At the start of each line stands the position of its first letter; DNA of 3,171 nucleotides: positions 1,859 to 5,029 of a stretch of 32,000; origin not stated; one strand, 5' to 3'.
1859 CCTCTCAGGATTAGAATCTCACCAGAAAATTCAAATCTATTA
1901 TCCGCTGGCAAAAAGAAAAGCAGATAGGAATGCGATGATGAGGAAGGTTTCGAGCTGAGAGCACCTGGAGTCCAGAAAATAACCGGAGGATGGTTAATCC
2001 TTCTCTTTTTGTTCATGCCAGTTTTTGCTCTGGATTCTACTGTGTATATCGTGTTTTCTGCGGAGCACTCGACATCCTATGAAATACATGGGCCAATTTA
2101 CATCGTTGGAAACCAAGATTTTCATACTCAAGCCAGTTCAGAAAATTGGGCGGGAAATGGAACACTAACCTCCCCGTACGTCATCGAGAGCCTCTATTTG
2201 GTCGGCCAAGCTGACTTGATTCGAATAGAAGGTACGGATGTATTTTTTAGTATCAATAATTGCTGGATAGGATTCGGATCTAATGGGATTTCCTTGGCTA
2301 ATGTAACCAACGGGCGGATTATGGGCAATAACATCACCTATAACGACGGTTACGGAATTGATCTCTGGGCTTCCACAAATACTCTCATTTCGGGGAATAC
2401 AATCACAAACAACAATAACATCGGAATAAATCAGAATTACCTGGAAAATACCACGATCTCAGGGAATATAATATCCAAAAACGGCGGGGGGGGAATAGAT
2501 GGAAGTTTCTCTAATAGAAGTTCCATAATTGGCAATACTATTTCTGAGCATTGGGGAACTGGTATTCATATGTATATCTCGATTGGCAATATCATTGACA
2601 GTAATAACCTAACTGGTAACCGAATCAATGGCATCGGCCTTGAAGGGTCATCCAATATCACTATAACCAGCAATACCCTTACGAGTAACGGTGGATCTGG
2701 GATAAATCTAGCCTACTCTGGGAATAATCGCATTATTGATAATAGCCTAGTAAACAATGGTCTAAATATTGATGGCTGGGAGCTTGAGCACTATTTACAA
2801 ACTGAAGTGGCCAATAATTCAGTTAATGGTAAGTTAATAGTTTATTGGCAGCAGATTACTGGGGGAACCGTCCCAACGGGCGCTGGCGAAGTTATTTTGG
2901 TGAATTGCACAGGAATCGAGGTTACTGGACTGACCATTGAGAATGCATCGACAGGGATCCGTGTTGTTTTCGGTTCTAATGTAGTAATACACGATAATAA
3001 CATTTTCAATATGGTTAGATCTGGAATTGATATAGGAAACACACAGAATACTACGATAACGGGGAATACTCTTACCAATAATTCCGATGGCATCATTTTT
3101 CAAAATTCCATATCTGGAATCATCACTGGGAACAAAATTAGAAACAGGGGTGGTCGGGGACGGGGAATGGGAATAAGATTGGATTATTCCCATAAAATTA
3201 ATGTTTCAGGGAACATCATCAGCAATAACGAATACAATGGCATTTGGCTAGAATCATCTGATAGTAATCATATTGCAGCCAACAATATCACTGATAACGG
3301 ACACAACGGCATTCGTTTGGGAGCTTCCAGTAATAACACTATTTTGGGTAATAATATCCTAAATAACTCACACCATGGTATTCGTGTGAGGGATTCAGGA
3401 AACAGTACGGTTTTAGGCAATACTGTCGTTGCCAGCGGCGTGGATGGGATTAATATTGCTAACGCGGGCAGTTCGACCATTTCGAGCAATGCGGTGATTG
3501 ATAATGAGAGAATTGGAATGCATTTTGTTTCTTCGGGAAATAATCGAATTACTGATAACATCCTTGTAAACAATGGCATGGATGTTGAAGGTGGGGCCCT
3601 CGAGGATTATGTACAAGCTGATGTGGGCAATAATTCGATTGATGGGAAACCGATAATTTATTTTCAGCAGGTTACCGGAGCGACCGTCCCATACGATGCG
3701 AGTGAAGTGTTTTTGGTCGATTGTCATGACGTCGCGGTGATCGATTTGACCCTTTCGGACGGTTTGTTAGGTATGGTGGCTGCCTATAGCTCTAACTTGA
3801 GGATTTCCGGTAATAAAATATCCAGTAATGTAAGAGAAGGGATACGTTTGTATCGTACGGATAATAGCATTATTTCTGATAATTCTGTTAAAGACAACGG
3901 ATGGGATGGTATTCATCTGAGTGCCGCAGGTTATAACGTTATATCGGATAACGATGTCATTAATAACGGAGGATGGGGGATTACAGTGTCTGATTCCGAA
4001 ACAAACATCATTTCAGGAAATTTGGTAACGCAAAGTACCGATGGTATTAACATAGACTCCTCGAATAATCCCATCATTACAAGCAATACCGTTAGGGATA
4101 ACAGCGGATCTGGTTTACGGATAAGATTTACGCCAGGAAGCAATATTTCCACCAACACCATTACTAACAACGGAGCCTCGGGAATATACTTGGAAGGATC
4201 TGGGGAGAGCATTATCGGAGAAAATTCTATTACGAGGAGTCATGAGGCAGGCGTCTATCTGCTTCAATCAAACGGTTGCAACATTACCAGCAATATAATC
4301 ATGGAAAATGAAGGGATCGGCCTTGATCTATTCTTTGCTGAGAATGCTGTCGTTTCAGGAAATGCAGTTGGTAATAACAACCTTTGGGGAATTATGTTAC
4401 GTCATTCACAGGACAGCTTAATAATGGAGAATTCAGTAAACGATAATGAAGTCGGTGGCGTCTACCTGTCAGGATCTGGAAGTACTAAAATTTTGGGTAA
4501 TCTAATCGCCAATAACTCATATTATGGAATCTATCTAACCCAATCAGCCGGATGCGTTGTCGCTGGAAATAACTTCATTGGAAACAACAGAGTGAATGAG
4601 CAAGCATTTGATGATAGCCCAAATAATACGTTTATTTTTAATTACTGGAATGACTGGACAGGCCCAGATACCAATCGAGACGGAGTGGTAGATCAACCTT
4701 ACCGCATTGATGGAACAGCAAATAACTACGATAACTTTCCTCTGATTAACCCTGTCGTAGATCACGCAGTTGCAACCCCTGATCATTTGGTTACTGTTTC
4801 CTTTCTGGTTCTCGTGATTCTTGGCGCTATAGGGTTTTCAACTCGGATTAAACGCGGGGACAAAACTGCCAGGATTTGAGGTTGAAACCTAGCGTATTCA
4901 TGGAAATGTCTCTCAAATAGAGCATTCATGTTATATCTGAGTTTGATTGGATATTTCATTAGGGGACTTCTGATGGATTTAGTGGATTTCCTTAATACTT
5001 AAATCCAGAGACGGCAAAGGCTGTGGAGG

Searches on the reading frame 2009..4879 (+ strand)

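Call 25: search_protein_families(library=pfam, proteins=[window:2009-4879:+], max_evalue=0.001)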
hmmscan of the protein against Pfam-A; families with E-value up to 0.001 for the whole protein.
window:2009-4879:+ (956 aa): 3 families
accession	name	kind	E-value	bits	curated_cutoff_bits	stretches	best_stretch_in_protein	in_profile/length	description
PF13229.12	Beta_helix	-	3.6e-104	345.6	25.9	7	709-856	7-158/158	Right handed beta helix region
PF05048.19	NosD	-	8.5e-95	316.6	23.6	7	388-527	40-177/212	Periplasmic copper-binding protein (NosD)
PF07602.17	DUF1565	-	0.00023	21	20.3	0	609-698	124-193/257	Protein of unknown function (DUF1565)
